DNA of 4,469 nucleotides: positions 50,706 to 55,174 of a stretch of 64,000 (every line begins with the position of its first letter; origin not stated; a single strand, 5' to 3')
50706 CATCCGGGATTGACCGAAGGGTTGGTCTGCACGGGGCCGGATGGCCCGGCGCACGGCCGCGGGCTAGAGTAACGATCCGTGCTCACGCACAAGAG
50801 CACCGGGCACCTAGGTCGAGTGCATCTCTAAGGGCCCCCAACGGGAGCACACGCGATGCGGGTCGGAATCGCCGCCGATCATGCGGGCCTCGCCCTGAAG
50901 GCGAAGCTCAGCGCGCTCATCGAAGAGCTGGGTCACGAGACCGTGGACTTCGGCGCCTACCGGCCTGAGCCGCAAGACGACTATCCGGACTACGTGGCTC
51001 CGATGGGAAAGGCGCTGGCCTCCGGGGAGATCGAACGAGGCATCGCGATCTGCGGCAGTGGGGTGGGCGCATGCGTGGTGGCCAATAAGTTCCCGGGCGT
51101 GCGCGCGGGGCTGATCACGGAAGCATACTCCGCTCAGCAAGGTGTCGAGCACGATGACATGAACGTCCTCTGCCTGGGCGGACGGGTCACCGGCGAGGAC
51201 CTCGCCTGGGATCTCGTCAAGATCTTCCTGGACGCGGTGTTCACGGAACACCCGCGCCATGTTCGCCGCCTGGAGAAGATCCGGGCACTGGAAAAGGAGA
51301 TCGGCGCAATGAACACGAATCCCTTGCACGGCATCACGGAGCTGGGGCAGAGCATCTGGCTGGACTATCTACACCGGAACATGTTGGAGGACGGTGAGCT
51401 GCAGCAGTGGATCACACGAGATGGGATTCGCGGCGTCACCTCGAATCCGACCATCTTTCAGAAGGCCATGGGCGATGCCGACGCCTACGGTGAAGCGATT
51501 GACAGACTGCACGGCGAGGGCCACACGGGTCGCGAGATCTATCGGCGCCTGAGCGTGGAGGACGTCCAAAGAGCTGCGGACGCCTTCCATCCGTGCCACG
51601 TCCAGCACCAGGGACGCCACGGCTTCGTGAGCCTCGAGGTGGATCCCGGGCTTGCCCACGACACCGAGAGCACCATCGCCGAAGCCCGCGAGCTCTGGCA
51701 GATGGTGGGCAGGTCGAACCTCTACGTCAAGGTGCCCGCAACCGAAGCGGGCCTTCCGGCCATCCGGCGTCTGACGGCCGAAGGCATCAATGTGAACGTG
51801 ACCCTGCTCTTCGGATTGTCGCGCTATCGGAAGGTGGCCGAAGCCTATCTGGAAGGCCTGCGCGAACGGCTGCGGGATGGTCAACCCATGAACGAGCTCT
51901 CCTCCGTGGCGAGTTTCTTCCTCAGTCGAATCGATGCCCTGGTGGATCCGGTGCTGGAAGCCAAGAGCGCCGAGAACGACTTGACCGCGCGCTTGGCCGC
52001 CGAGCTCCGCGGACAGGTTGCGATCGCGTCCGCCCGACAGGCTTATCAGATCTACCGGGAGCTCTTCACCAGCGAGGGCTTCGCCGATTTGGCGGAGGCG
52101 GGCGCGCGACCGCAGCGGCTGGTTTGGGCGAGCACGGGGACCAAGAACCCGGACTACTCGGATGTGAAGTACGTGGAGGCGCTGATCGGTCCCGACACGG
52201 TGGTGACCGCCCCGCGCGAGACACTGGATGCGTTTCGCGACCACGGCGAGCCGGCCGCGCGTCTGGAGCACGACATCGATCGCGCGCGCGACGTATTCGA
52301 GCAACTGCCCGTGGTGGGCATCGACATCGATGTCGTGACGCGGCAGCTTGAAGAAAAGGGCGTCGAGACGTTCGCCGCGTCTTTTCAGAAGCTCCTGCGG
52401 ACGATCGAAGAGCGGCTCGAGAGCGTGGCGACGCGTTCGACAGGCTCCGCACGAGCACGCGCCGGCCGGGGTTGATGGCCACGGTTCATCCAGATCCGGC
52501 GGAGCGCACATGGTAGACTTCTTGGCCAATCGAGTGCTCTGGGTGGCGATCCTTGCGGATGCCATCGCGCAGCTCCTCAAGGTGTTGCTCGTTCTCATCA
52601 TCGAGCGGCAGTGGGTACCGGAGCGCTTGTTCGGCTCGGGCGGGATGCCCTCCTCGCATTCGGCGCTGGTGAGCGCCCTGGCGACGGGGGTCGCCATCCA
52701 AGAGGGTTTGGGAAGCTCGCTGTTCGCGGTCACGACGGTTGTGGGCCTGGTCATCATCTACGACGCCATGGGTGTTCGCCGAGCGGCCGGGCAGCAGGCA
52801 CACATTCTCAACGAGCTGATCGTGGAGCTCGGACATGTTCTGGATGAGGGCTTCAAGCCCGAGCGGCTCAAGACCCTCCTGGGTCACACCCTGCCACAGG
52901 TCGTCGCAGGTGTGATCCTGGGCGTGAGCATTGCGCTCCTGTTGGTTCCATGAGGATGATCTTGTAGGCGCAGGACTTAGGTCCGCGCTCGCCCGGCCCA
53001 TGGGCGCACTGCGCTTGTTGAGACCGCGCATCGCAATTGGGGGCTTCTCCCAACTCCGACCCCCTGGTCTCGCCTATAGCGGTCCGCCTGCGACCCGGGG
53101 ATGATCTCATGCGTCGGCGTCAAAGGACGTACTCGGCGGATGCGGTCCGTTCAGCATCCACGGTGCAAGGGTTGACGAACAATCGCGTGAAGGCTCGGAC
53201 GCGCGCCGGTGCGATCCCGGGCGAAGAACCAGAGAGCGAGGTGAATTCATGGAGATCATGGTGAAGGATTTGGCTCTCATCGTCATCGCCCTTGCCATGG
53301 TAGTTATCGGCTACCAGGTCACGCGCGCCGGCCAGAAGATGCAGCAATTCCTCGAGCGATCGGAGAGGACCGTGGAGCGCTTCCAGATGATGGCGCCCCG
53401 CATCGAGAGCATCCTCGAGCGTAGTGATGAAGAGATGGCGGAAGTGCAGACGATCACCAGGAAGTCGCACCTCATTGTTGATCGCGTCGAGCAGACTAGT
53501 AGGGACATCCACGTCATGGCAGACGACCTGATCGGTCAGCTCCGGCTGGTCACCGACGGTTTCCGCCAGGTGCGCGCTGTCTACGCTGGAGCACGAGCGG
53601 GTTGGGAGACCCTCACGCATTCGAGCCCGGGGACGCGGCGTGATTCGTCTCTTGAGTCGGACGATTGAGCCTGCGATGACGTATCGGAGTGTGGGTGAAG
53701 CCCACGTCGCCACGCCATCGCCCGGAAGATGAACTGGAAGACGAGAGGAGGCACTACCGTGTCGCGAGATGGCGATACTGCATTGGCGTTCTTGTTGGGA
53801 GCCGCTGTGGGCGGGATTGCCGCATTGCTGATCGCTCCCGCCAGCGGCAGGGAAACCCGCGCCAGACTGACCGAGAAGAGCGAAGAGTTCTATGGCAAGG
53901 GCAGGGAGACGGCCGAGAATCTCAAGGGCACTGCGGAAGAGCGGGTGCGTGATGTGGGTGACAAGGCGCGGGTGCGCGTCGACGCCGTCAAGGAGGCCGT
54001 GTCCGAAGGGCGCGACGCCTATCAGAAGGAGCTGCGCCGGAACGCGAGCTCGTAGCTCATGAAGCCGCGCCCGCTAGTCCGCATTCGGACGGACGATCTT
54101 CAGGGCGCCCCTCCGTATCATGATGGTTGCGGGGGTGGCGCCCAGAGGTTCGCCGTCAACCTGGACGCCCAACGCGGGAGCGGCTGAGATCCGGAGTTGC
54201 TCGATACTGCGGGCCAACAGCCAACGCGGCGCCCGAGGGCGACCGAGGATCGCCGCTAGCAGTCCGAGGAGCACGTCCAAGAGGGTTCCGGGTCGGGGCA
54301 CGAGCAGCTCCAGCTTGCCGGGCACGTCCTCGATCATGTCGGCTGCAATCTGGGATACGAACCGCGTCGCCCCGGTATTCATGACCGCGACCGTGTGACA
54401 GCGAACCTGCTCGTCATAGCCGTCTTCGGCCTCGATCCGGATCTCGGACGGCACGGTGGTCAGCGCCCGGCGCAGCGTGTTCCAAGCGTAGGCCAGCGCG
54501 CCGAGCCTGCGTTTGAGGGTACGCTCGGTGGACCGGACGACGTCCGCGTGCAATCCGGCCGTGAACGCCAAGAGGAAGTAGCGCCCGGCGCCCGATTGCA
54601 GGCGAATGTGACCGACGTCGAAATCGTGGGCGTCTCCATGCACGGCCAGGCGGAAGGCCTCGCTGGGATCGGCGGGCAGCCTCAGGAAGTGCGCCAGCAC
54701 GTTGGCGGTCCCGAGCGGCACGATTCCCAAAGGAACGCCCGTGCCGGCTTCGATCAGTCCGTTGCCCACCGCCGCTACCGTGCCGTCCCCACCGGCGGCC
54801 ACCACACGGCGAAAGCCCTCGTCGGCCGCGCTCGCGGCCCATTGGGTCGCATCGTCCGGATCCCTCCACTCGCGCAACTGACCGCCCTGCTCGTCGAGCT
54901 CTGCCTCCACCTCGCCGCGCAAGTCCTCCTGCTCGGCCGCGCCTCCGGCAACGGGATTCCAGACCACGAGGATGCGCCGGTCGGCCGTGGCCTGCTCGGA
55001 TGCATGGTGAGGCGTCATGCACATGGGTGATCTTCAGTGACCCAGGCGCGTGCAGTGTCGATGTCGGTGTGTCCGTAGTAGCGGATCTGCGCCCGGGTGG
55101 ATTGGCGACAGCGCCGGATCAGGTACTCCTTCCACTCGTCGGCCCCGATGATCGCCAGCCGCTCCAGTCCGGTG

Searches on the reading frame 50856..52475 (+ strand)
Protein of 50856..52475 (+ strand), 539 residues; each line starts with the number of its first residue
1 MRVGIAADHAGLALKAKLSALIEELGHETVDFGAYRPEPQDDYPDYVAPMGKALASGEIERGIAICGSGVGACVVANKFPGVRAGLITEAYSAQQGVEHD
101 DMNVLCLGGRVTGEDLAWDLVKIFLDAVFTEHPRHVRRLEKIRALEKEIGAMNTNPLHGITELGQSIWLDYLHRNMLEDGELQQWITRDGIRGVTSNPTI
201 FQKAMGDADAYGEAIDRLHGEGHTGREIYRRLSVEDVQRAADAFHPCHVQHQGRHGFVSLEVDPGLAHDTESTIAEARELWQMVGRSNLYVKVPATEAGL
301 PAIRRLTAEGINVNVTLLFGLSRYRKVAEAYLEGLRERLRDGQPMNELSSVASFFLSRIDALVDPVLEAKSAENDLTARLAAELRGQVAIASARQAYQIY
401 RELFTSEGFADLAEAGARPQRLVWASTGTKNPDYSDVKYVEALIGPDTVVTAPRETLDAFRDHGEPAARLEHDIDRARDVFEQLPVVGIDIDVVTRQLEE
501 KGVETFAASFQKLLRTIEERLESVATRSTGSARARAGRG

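Call 73: search_protein_families(library=pfam, proteins=[window:50856-52475:+], max_evalue=0.0001)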
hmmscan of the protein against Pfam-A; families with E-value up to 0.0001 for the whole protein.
window:50856-52475:+ (539 aa): 2 families
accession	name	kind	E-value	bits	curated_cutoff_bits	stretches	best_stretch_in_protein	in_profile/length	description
PF00923.25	TAL_FSA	-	7.3e-85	285.2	27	1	167-516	1-284/285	Transaldolase/Fructose-6-phosphate aldolase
PF02502.23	LacAB_rpiB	-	3.8e-46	156.9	24.7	1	3-142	1-138/138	Ribose/Galactose Isomerase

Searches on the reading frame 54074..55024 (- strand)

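Call 73: search_protein_families(library=pfam, proteins=[window:54074-55024:-], max_evalue=0.0001)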
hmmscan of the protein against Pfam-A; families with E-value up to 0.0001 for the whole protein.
window:54074-55024:- (316 aa): 2 families
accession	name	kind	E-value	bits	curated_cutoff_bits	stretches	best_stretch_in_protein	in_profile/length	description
PF00781.29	DAGK_cat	-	1.2e-28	99.6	23.6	1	17-139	1-124/125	Diacylglycerol kinase catalytic domain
PF19279.4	YegS_C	-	6.8e-10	39.3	27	1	155-311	4-157/158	YegS C-terminal NAD kinase beta sandwich-like domain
